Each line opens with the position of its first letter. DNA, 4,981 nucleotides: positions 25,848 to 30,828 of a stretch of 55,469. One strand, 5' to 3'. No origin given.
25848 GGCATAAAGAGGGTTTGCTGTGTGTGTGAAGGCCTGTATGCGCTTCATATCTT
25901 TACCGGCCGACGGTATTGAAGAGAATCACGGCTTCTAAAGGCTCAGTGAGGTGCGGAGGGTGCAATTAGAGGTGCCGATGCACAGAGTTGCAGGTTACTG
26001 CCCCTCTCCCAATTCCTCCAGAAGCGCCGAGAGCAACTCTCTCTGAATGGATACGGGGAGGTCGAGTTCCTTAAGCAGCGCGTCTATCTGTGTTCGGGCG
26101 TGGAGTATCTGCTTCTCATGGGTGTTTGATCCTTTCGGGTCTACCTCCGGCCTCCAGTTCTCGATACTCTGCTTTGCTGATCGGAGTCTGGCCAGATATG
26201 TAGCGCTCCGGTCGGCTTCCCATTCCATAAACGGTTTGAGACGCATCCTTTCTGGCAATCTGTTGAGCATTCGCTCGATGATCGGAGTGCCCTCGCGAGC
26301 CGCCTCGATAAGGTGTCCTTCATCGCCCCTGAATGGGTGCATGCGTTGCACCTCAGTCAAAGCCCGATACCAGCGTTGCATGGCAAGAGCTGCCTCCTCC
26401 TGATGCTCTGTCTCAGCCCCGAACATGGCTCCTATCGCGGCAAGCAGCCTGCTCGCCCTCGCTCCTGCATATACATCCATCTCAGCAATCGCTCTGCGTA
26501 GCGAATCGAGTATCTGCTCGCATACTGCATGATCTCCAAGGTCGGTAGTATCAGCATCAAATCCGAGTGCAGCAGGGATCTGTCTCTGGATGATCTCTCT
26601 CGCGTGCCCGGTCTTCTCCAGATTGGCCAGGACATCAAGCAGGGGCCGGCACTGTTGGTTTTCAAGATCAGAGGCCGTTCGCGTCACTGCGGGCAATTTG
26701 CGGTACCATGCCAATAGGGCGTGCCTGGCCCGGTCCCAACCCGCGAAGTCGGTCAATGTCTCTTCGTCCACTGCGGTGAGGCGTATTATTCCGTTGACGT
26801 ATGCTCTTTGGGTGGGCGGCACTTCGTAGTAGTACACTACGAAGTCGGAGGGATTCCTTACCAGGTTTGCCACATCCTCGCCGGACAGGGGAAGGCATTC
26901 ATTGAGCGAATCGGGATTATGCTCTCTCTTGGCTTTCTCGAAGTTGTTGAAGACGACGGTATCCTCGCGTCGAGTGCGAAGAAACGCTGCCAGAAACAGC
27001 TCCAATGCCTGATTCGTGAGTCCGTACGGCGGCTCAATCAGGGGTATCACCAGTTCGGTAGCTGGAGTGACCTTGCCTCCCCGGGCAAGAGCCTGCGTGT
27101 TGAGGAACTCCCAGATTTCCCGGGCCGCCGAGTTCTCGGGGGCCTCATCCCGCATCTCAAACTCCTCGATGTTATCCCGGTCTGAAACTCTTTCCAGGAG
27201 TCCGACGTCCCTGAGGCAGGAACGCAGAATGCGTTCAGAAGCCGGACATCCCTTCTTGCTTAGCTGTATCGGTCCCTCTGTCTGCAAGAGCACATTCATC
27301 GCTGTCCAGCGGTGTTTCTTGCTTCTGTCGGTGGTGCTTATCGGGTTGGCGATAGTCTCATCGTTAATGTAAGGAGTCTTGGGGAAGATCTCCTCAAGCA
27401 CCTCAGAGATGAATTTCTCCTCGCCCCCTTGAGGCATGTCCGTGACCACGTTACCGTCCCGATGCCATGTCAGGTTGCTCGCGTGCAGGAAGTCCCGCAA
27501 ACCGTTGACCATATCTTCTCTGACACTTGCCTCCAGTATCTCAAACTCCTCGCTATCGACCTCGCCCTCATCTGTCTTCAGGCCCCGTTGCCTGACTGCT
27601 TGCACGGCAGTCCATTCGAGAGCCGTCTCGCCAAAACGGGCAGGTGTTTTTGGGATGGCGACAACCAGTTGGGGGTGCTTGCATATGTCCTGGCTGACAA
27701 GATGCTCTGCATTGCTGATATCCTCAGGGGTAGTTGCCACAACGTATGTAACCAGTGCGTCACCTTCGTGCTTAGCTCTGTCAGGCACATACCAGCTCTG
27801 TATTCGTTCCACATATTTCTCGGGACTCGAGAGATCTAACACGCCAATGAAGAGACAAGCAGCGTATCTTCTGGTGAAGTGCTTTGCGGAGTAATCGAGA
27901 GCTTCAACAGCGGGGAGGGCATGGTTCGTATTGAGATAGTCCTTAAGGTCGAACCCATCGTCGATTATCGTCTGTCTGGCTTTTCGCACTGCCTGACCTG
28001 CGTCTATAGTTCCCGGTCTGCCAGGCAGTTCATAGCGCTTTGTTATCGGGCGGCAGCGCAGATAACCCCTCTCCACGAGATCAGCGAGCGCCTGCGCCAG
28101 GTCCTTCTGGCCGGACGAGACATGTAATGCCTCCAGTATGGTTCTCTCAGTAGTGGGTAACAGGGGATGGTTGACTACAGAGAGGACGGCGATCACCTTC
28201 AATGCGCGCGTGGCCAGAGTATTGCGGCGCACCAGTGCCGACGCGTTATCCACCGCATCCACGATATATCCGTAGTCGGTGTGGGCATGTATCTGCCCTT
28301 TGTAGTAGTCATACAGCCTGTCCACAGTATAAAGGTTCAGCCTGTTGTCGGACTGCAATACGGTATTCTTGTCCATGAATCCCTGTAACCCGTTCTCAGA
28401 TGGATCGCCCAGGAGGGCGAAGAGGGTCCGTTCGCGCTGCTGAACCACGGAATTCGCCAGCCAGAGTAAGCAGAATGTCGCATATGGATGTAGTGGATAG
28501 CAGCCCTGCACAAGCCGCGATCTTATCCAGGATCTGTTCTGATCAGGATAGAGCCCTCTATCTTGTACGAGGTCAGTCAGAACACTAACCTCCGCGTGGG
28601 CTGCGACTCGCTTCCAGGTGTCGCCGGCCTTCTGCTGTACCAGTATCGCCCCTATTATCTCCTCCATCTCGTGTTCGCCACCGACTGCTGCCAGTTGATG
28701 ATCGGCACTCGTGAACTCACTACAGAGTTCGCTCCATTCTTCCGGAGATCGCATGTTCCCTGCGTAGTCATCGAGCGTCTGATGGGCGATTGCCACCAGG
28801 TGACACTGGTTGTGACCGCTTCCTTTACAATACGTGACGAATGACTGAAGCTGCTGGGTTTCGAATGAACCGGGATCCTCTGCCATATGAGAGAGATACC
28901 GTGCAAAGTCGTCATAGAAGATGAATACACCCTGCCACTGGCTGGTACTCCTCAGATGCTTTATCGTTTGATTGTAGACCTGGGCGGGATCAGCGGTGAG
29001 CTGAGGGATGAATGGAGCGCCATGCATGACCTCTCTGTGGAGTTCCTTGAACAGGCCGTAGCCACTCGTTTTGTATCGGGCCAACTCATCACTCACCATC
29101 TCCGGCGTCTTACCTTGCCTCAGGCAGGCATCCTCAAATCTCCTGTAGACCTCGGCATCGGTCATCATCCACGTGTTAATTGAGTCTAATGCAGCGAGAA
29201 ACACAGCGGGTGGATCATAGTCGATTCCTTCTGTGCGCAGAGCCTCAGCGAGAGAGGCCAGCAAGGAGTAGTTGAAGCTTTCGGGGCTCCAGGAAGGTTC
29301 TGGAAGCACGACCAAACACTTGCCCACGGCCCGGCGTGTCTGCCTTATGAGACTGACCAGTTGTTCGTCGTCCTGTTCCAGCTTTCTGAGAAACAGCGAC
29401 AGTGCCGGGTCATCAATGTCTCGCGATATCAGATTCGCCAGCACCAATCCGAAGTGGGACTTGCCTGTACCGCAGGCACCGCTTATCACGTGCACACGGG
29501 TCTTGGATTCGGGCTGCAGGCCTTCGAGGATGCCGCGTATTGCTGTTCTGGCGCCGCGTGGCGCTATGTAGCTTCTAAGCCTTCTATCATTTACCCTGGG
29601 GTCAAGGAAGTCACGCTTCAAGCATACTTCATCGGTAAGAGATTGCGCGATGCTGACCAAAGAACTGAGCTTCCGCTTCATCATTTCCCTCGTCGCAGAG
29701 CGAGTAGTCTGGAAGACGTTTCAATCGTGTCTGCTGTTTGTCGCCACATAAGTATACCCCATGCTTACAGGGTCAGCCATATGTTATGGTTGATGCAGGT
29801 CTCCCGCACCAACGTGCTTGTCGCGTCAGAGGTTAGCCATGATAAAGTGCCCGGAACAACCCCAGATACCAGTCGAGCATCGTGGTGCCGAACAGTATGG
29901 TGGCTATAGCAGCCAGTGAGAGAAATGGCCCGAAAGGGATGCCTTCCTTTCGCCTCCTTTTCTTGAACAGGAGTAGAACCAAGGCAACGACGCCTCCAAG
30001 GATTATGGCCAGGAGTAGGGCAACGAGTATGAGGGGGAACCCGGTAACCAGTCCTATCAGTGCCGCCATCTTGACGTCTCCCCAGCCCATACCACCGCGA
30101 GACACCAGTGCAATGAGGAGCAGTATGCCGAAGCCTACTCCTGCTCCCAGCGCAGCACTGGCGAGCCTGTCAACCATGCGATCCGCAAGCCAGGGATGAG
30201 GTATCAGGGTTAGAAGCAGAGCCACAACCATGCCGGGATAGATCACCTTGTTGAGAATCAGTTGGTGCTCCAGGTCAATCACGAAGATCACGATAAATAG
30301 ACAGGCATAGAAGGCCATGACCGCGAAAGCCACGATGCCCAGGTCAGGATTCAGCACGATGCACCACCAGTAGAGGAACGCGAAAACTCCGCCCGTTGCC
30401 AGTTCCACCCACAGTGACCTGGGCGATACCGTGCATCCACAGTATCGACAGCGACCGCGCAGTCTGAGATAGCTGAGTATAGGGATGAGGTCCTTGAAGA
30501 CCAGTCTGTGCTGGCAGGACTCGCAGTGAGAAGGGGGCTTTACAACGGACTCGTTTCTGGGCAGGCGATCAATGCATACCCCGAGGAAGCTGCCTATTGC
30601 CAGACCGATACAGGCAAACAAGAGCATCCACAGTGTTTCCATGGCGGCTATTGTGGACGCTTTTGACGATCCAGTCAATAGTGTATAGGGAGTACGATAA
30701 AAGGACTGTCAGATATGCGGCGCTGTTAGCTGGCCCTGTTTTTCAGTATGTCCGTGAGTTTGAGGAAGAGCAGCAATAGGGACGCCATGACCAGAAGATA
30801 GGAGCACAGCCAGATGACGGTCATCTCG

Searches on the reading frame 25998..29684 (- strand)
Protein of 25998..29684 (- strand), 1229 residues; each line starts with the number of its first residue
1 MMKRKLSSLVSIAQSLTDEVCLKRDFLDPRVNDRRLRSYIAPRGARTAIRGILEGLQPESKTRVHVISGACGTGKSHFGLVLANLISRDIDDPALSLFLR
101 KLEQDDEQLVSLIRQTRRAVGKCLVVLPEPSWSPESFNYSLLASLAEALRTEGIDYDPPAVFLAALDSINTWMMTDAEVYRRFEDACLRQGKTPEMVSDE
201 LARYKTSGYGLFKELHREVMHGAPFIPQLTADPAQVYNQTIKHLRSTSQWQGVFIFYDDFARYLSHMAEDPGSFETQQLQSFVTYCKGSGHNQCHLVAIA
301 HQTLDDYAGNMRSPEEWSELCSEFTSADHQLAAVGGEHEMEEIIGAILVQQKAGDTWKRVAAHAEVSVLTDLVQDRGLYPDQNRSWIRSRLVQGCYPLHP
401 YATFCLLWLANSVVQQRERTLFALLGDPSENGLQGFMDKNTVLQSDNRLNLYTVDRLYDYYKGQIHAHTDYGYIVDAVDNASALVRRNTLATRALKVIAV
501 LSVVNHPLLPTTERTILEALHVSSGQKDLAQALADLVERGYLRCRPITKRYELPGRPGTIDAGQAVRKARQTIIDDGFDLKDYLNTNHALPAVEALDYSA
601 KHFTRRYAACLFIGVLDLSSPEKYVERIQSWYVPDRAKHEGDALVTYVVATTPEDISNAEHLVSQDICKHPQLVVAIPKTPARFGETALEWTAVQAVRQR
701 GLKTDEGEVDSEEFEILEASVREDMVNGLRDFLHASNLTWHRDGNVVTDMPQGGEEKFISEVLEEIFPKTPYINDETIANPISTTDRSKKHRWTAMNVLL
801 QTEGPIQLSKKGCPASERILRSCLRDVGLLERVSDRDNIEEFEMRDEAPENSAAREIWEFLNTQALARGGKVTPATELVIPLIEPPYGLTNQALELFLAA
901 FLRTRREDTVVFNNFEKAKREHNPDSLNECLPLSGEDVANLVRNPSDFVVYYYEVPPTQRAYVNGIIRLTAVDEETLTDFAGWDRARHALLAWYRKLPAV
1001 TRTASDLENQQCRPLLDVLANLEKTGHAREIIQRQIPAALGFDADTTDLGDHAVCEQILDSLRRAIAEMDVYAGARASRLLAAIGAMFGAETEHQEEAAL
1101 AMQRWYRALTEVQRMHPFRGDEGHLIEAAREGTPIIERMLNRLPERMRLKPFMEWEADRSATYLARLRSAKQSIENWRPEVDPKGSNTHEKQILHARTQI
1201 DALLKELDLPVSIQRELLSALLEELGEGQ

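Call 6: search_protein_families(library=pfam, proteins=[window:25998-29684:-], max_evalue=0.01)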
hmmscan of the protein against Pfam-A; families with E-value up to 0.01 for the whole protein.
window:25998-29684:- (1229 aa): 0 families

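Call 7: search_protein_families(library=ncbifam, proteins=[window:25998-29684:-], max_evalue=0.01)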
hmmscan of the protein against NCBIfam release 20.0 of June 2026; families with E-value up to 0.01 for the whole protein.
window:25998-29684:- (1229 aa): 1 family
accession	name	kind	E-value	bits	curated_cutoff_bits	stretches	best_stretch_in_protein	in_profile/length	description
NF033441.0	BREX_BrxC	hypoth_equivalog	8.4e-05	21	400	0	444-543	433-533/1173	BREX system P-loop protein BrxC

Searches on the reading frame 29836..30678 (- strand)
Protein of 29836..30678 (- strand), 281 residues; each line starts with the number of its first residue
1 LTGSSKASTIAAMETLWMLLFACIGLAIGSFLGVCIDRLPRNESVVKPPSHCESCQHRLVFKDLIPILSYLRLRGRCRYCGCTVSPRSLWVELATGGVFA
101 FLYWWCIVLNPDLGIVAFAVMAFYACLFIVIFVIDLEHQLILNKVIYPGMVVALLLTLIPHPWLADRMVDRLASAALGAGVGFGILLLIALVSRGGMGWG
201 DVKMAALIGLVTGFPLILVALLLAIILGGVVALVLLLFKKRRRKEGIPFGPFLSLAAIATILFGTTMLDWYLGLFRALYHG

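Call 6: search_protein_families(library=pfam, proteins=[window:29836-30678:-], max_evalue=0.01)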
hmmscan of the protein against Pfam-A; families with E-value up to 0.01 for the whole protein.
window:29836-30678:- (281 aa): 2 families
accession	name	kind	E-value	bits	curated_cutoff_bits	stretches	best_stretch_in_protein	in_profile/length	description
PF06750.18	A24_N_bact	-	1.8e-30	105.3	23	1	24-104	2-82/84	Bacterial Peptidase A24 N-terminal domain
PF01478.23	Peptidase_A24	-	6.8e-17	62.3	26.5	1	123-233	2-104/104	Type IV leader peptidase family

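Call 7: search_protein_families(library=ncbifam, proteins=[window:29836-30678:-], max_evalue=0.01)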
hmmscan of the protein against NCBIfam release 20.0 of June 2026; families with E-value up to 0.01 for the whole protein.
window:29836-30678:- (281 aa): 0 families
